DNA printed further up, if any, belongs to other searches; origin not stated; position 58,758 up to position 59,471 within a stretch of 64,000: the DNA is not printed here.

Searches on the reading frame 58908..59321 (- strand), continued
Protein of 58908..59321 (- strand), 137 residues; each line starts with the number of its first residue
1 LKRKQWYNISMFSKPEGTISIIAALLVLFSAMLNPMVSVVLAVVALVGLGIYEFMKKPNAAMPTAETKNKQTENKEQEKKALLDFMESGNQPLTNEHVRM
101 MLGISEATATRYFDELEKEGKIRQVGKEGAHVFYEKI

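Call 65: search_protein_families(library=padloc, proteins=[window:58908-59291:-, P0064, P0044], max_evalue=0.01)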
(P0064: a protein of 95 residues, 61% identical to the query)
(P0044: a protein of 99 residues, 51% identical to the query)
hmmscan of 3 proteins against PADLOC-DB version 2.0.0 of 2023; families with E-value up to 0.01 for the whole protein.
window:58908-59291:- (127 aa): 7 families
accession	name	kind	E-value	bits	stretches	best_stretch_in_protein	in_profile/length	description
PDLC03963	SoFic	-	5.2e-05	20.8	1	54-124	280-350/361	-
PDLC01268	CasR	-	0.00095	17.2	1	14-120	90-174/179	"CAS-I,CAS-II,CAS-III,CAS-IV,CAS-V,CAS-VI; associated_signaling"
PDLC01870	CARF3--CARF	-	0.00099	17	1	46-114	115-183/228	-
PDLC01857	CARF3--CARF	-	0.0013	16.4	1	73-118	134-179/201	-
PDLC01866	CARF3--CARF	-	0.0018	16.3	1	57-113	129-184/207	-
PDLC01434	CasR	-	0.0031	15.4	1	68-118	129-177/191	"CAS-I,CAS-II,CAS-III,CAS-IV,CAS-V,CAS-VI; associated_signaling"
PDLC01852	CARF3--CARF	-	0.0084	14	0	62-113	138-188/208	-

P0064 (95 aa): 12 families
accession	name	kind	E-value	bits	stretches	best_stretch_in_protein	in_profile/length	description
PDLC03963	SoFic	-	6.1e-07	27.1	1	32-93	289-352/361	-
PDLC01857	CARF3--CARF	-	6.9e-05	20.6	1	38-88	133-181/201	-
PDLC01434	CasR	-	8.3e-05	20.5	1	20-90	111-180/191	"CAS-I,CAS-II,CAS-III,CAS-IV,CAS-V,CAS-VI; associated_signaling"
PDLC01044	Csa3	-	0.00036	18.5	1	30-84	130-181/194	Type I-A associated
PDLC01866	CARF3--CARF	-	0.0013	16.7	1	32-82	135-185/207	-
PDLC01268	CasR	-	0.0015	16.5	1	27-89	113-174/179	"CAS-I,CAS-II,CAS-III,CAS-IV,CAS-V,CAS-VI; associated_signaling"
PDLC01852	CARF3--CARF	-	0.0017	16.3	1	33-87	140-193/208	-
PDLC01850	CARF3--CARF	-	0.0019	16.1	1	28-89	137-198/209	-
PDLC01879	CARF3--CARF_TM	-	0.0054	14.4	1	32-92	152-207/222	-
PDLC05078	PDC-S72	-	0.0084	13.2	1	27-87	307-367/377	-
PDLC01438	Csa3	-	0.0089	14.1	1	34-90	146-197/305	"CAS-I,CAS-II,CAS-III,CAS-IV,CAS-V,CAS-VI; associated_signaling"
PDLC01860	CARF3--CARF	-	0.0091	14.1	0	35-82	142-189/210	-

P0044 (99 aa): 8 families
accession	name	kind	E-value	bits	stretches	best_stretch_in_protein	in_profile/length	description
PDLC01044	Csa3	-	0.00022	19.2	1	38-86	136-181/194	Type I-A associated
PDLC01857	CARF3--CARF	-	0.0004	18.1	1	52-90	141-179/201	-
PDLC01858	CARF3--CARF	-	0.00056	17.9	1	43-88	148-191/204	-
PDLC01852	CARF3--CARF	-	0.00074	17.5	1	26-85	132-188/208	-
PDLC01870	CARF3--CARF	-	0.00082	17.2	1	43-86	140-183/228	-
PDLC03963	SoFic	-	0.0025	15.3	1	52-92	305-345/361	-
PDLC01866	CARF3--CARF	-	0.0033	15.4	1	28-85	131-184/207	-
PDLC01438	Csa3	-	0.0039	15.3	1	44-96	153-199/305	"CAS-I,CAS-II,CAS-III,CAS-IV,CAS-V,CAS-VI; associated_signaling"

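Call 76: predict_structure(alignment_id=A2)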
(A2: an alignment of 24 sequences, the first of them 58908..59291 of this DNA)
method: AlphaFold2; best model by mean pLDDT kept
length: 127 residues; sequences in the alignment: 24
mean_pLDDT: 76.4   pTM: 0.49
mean pLDDT of the five models: 76.4, 76.1, 74.3, 72.9, 70.4
residues with pLDDT >= 90: 51; 70-90: 28; 50-70: 35; < 50: 13
segments of 3 or more residues with pLDDT < 50: 1-4, 46-54
pLDDT, mean of each block of 10 residues (from residue 1): 54 71 67 67 50 51 84 91 92 92 95 93 93
secondary structure, 60 per line:
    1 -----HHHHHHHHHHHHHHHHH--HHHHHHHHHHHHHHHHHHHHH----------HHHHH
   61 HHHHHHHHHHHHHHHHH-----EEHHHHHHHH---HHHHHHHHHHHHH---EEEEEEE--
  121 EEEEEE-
elements in order: H6-22 H25-45 H56-77 H85-92 H96-108 E112-118 E121-126

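Call 78: fold_search(model_id=the predicted structure, library=pdb)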
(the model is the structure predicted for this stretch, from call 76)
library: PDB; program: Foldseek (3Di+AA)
matches with E <= 10: 1741; with E <= 0.001: 0
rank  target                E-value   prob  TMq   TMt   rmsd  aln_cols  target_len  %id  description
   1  2mh2_MODEL_1_A        1.6e-03  1.00  0.41  0.76   1.8        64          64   23  Structural insights into the DNA recognition and protein interaction domains reveal fundamental homologous DNA (released 2014-04-16)
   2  6fi9_A                4.1e-03  1.00  0.39  0.35   8.8       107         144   13  Crystal Structure of a zinc-responsive MarR family member, Lactococcus lactis ZitR (released 2019-02-20)
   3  1smt_A                5.3e-03  1.00  0.41  0.52  11.1        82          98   17  SMTB REPRESSOR FROM SYNECHOCOCCUS PCC7942 (released 1997-12-03)
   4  6o8k                  7.0e-03  1.00  0.41  0.55   7.3        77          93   16  Crystal Structure of apo and reduced Sulfide-responsive transcriptional repressor (SqrR) from Rhodobacter capsulatus. (released 2020-04-01)
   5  8btr_Sc               7.5e-03  1.00  0.35  0.58   1.6        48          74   23  Giardia Ribosome in PRE-T Hybrid State (D2) (released 2023-03-22)
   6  5jls                  7.5e-03  1.00  0.42  0.40   6.1        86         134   20  Crystal Structure of Adhesin competence repressor (AdcR) from Streptococcus pyogenes (C-terminally His tagged) (released 2017-05-03)
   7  3f72_B                7.5e-03  1.00  0.41  0.48  10.4        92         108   14  Crystal Structure of the Staphylococcus aureus pI258 CadC Metal Binding Site 2 Mutant (released 2009-04-07)
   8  4ets_B                8.0e-03  1.00  0.42  0.36  11.8        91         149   20  Crystal structure of Campylobacter jejuni ferric uptake regulator (released 2012-06-20)
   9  8brm_Sc               8.5e-03  1.00  0.40  0.65   2.3        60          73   22  Giardia ribosome in POST-T state, no E-site tRNA (A6) (released 2023-03-15)
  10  1r22_B                8.5e-03  1.00  0.37  0.48   9.9        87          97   18  Crystal structure of the cyanobacterial metallothionein repressor SmtB (C14S/C61S/C121S mutant) in the Zn2alpha5-form (released 2004-05-18)
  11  6dk4_A                9.1e-03  1.00  0.46  0.44   3.2        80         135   14  Crystal structure of Campylobacter jejuni peroxide stress regulator (released 2018-06-13)
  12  5jlu                  9.1e-03  1.00  0.41  0.38   9.3        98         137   16  Crystal Structure of Adhesin competence repressor (AdcR) from Streptococcus pyogenes (released 2017-05-03)
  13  1r1t_B                9.7e-03  1.00  0.41  0.52  11.0        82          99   17  Crystal structure of the cyanobacterial metallothionein repressor SmtB in the apo-form (released 2004-05-18)
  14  1r23_A                9.7e-03  1.00  0.39  0.47  11.0        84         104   17  Crystal structure of the cyanobacterial metallothionein repressor SmtB in the Zn1-form (one Zn(II) per dimer) (released 2004-05-18)
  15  8rxx_Sa               1.0e-02  1.00  0.35  0.59   3.6        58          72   22  CRYO-EM STRUCTURE OF LEISHMANIA MAJOR 80S RIBOSOME WITH A/P/E-site tRNA AND mRNA : LM32Cs3H1 sKO STRAIN (released 2024-05-15)
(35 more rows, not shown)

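Call 84: find_encoding_contigs(protein=P0001, flank=8000, max_places=4)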
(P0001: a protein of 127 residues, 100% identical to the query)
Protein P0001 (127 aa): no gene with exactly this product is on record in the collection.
